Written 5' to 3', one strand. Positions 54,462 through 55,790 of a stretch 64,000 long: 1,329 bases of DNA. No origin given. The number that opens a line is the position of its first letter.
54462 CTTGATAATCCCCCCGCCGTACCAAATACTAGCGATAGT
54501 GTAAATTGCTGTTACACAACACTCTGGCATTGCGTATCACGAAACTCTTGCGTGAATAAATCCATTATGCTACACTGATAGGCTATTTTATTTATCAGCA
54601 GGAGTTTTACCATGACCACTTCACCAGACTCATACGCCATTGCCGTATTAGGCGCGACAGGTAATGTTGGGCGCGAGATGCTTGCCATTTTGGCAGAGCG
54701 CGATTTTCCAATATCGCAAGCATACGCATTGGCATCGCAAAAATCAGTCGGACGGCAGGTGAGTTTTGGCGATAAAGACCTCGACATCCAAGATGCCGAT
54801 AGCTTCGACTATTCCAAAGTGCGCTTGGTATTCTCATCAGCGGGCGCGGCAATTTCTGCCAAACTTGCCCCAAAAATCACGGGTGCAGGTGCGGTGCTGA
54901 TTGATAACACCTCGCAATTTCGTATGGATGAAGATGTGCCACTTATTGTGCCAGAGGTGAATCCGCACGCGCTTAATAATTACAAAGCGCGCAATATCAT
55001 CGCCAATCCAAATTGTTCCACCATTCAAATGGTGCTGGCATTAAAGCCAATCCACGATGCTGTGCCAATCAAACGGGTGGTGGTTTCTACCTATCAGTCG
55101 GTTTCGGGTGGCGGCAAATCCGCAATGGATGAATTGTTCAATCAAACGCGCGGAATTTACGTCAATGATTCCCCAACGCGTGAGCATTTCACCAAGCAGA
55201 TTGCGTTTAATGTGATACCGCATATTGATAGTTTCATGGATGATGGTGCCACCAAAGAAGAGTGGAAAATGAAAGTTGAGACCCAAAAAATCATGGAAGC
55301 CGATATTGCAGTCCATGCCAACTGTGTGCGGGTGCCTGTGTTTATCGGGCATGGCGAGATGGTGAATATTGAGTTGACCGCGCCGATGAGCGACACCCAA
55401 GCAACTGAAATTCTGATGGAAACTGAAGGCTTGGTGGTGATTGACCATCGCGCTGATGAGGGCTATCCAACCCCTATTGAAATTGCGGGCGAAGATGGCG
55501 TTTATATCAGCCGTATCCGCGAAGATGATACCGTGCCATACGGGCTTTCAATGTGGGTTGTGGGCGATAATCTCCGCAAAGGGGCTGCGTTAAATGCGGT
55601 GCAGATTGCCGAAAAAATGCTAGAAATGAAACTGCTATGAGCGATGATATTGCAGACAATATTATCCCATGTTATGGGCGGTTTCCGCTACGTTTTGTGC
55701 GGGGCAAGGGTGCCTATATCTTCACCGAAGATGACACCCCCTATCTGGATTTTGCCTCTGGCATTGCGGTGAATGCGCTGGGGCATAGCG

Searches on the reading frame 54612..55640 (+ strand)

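Call 20: search_protein_families(library=pfam, proteins=[window:54612-55640:+], max_evalue=0.001)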
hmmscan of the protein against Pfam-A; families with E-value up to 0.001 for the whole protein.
window:54612-55640:+ (342 aa): 2 families
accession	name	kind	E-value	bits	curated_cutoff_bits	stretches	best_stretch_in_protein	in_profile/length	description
PF02774.23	Semialdhyde_dhC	-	8e-52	176.5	26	1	144-323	1-184/184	Semialdehyde dehydrogenase, dimerisation domain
PF01118.30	Semialdhyde_dh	-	5e-33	114.5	26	1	10-123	2-120/121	Semialdehyde dehydrogenase, NAD binding domain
